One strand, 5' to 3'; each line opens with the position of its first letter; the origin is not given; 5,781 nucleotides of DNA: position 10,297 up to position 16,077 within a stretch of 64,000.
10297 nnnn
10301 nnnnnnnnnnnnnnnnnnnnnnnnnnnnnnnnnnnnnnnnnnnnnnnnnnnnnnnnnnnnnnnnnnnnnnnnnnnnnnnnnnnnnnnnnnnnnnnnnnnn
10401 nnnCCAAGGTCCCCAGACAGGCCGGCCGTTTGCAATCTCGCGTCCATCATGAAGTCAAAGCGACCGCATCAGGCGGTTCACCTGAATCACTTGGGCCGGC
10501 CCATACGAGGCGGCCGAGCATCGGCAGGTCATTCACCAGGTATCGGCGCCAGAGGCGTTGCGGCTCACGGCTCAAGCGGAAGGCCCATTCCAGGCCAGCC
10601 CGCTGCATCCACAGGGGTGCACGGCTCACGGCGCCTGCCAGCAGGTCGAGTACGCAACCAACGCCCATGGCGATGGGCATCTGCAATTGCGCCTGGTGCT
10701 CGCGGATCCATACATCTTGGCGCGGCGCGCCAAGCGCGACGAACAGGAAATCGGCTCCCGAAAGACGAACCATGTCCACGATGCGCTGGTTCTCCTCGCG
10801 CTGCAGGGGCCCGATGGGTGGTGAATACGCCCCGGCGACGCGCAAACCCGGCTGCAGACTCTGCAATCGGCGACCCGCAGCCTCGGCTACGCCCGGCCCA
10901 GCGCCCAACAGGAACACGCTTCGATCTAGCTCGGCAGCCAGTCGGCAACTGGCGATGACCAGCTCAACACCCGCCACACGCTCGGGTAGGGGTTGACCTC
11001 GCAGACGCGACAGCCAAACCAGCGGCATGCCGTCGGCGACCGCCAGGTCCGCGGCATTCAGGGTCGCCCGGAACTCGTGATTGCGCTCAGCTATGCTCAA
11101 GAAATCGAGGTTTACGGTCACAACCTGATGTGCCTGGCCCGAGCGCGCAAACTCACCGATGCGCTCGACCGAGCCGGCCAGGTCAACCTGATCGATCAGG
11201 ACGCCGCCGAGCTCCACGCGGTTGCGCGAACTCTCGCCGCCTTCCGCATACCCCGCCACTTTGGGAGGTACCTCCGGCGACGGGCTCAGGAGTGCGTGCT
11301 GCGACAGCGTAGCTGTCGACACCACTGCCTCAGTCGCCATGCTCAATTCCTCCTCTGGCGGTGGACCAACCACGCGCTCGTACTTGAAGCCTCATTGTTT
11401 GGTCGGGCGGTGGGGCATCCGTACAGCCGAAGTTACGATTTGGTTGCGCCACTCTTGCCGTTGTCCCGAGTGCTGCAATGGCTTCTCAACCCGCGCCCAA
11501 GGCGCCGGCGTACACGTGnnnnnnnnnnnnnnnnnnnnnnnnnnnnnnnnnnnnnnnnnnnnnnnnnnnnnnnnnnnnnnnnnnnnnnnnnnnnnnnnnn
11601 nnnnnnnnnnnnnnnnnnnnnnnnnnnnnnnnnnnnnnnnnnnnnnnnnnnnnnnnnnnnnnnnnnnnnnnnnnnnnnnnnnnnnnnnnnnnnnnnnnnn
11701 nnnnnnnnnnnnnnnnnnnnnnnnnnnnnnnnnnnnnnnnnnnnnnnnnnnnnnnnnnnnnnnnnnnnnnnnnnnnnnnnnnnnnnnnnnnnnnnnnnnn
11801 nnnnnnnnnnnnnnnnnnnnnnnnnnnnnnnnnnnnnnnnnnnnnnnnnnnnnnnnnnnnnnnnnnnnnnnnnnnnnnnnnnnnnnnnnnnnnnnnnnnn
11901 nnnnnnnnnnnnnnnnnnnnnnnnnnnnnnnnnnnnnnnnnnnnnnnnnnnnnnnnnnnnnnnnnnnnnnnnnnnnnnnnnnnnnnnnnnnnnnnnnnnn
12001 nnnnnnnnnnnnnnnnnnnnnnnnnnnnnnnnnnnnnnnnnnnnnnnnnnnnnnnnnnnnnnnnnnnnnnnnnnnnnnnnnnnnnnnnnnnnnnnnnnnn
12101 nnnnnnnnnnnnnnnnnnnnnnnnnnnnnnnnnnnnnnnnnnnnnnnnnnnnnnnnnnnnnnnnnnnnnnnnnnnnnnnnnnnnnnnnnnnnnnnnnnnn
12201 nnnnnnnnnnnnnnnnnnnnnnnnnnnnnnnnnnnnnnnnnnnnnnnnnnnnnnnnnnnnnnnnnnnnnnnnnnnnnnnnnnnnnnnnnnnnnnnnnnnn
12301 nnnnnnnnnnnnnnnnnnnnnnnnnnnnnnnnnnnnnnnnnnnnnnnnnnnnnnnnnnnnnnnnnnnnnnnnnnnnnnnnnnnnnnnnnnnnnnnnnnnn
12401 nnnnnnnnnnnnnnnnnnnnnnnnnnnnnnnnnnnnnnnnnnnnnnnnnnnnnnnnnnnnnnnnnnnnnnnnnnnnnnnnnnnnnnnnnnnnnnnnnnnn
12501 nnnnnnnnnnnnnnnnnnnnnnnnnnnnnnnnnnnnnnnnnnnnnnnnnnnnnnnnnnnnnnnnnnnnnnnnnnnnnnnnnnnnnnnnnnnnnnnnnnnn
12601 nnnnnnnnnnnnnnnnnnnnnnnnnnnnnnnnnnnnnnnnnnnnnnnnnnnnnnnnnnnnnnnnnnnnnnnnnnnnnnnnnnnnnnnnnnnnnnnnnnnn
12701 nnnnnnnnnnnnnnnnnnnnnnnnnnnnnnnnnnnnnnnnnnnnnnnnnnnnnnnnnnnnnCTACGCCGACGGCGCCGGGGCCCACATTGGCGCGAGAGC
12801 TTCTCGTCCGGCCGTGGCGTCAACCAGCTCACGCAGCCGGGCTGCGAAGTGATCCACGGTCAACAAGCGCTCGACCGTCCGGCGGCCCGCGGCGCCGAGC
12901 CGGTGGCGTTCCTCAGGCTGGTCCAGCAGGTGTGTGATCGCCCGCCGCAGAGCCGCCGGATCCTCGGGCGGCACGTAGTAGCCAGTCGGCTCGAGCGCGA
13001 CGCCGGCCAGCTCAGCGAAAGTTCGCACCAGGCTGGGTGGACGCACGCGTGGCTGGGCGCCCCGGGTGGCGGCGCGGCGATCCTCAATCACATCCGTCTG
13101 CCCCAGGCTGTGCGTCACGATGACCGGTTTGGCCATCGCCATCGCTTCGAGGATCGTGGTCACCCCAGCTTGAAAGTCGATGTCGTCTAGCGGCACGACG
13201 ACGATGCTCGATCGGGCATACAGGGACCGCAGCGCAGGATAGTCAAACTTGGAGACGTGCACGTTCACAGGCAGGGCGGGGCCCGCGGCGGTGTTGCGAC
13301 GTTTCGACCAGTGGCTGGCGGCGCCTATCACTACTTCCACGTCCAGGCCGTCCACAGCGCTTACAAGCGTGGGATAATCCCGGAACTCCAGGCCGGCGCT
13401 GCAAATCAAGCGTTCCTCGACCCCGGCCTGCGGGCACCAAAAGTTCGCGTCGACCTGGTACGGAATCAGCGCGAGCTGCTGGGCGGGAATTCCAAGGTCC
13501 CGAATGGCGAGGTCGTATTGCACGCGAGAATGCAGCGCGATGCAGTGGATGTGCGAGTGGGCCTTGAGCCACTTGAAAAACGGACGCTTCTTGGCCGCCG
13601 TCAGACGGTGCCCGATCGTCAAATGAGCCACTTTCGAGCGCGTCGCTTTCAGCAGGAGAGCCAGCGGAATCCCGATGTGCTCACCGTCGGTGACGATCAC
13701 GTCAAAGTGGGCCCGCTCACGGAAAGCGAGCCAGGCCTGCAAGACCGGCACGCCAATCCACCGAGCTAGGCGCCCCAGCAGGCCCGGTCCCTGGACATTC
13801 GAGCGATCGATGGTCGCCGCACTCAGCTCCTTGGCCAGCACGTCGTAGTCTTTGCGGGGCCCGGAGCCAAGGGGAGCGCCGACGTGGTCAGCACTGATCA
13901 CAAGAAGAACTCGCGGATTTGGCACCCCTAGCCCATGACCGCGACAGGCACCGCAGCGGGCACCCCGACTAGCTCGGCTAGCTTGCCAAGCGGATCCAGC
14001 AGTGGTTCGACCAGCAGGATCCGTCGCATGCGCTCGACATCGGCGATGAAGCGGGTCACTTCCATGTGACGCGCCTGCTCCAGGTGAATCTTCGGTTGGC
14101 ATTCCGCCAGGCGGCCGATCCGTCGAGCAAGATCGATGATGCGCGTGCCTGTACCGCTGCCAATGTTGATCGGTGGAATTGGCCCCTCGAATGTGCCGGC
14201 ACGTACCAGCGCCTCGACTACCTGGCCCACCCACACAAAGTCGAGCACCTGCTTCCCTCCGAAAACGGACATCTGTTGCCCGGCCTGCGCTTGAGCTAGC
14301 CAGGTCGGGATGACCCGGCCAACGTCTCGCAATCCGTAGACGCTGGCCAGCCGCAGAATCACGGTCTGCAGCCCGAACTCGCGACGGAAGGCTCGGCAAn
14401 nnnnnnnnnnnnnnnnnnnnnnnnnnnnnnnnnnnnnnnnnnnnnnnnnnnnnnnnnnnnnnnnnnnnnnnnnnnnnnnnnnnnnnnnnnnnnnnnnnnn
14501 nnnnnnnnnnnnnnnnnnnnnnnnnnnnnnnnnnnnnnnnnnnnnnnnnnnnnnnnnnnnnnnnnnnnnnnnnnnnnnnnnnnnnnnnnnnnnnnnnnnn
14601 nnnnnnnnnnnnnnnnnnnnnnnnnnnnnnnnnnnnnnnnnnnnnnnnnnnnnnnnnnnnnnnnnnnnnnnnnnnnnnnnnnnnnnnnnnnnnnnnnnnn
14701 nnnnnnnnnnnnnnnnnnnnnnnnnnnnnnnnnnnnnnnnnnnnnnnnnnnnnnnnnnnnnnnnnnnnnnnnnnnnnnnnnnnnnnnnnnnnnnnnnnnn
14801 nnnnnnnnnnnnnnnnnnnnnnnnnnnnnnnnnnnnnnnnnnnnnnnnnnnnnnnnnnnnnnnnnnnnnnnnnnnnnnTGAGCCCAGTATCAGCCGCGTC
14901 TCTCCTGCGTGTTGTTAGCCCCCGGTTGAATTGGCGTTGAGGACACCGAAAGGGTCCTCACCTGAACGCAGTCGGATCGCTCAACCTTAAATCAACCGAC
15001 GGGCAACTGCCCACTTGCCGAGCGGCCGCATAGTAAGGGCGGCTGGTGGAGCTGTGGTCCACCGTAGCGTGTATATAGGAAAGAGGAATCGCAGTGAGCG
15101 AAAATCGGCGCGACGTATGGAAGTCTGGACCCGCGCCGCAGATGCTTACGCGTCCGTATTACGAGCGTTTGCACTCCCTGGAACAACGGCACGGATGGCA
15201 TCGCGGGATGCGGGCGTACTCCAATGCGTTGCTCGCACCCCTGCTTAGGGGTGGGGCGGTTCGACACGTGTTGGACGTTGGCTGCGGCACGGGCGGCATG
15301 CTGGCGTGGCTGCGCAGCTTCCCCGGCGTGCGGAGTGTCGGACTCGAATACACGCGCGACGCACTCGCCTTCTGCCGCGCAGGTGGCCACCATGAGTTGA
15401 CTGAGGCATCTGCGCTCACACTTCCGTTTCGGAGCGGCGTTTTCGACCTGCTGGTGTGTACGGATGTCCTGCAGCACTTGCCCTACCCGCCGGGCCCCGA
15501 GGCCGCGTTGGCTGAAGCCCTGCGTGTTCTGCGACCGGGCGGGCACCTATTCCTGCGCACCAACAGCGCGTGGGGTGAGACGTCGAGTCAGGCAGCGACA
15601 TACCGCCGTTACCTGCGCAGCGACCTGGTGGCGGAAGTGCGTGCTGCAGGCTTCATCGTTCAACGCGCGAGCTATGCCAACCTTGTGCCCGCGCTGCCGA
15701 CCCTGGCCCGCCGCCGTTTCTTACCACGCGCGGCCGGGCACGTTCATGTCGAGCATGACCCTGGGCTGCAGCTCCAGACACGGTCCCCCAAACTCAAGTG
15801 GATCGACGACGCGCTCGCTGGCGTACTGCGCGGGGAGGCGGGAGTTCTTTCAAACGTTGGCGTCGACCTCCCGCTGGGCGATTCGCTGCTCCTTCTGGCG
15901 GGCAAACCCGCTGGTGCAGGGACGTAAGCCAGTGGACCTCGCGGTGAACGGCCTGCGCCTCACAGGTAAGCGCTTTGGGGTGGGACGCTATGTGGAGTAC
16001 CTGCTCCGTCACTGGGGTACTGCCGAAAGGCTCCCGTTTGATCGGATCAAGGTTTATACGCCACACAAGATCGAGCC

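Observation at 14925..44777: Recurrent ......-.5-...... direct repeat (11-bp register) in at least eight promoter regions of the island: candidate regulon operator for the co-located OmpR-family regulators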

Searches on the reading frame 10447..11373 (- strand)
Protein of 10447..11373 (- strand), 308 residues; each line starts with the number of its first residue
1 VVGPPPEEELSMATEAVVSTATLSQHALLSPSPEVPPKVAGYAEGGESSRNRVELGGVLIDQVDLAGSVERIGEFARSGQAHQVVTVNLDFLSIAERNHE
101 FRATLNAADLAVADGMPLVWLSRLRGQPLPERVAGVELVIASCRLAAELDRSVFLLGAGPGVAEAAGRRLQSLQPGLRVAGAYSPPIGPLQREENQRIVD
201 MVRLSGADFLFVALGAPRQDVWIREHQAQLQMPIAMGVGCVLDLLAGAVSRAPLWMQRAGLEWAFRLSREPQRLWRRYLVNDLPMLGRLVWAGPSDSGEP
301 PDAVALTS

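Call 8: search_protein_families(library=pfam, proteins=[window:10447-11373:-])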
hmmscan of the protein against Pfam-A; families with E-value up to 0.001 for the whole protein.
window:10447-11373:- (308 aa): 1 family
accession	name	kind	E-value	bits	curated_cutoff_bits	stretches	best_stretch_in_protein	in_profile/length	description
PF03808.19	Glyco_tran_WecG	-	9.7e-61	204.9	27.4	1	108-278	1-168/168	Glycosyl transferase WecG/TagA/CpsF family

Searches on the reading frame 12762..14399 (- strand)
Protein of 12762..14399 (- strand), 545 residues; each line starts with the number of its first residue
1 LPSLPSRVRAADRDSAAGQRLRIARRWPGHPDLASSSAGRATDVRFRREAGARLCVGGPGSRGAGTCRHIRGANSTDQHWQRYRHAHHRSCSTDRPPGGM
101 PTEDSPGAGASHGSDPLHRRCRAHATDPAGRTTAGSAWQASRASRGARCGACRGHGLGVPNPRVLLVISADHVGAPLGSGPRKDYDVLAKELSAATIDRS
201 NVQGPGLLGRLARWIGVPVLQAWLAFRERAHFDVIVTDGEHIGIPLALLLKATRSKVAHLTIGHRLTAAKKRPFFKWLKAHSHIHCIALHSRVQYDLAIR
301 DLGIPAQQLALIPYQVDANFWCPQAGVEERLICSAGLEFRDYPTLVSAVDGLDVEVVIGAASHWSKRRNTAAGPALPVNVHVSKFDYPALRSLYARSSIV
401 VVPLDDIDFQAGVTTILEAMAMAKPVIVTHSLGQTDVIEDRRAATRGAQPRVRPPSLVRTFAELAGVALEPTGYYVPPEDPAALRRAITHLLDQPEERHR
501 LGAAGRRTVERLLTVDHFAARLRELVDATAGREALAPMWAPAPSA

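Call 9: search_protein_families(library=pfam, proteins=[window:12762-14399:-])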
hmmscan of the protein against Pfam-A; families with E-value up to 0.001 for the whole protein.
window:12762-14399:- (545 aa): 3 families
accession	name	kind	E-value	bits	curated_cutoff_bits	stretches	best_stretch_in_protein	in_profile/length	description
PF00534.26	Glycos_transf_1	-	4e-12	46.4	26.4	1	356-507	51-171/172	Glycosyl transferases group 1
PF13692.12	Glyco_trans_1_4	-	2.8e-10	41.1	27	1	357-493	38-141/142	Glycosyl transferases group 1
PF13524.12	Glyco_trans_1_2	-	2.5e-06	27.9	25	1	360-522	22-142/144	Glycosyl transferase-like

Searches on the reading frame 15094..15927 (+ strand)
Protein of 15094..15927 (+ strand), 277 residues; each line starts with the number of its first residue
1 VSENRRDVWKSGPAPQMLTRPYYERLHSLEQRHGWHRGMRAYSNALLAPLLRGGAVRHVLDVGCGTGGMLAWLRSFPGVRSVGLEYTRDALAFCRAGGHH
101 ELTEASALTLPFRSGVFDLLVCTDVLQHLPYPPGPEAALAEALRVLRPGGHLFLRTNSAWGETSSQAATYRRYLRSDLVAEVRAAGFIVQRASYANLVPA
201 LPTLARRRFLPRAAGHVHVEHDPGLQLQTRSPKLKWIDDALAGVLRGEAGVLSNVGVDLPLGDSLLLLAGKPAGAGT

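Call 9: search_protein_families(library=pfam, proteins=[window:15094-15927:+])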
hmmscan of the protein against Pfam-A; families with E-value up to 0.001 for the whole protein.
window:15094-15927:+ (277 aa): 8 families
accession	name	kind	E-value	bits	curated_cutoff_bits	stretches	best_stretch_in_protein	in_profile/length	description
PF08241.18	Methyltransf_11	-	2.4e-19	70.2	21.2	1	60-154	1-95/95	Methyltransferase domain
PF13649.12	Methyltransf_25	-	5.6e-16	59.5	27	1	59-150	1-97/97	Methyltransferase domain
PF08242.18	Methyltransf_12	-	2.2e-13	51.2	30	1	60-152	1-98/98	Methyltransferase domain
PF13489.12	Methyltransf_23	-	1.1e-12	48.4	27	1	48-160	14-123/164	Methyltransferase domain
PF13847.12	Methyltransf_31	-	3.8e-10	40.1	27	1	58-158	6-113/145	Methyltransferase domain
PF07021.18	MetW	-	1.5e-09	38.2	21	1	57-146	15-102/193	Methionine biosynthesis protein MetW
PF03141.22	Methyltransf_29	-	3.1e-05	23.2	23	1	51-160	113-223/506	Putative S-adenosyl-L-methionine-dependent methyltransferase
PF05175.20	MTS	-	0.00093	19.3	23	0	45-104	21-81/170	Methyltransferase small domain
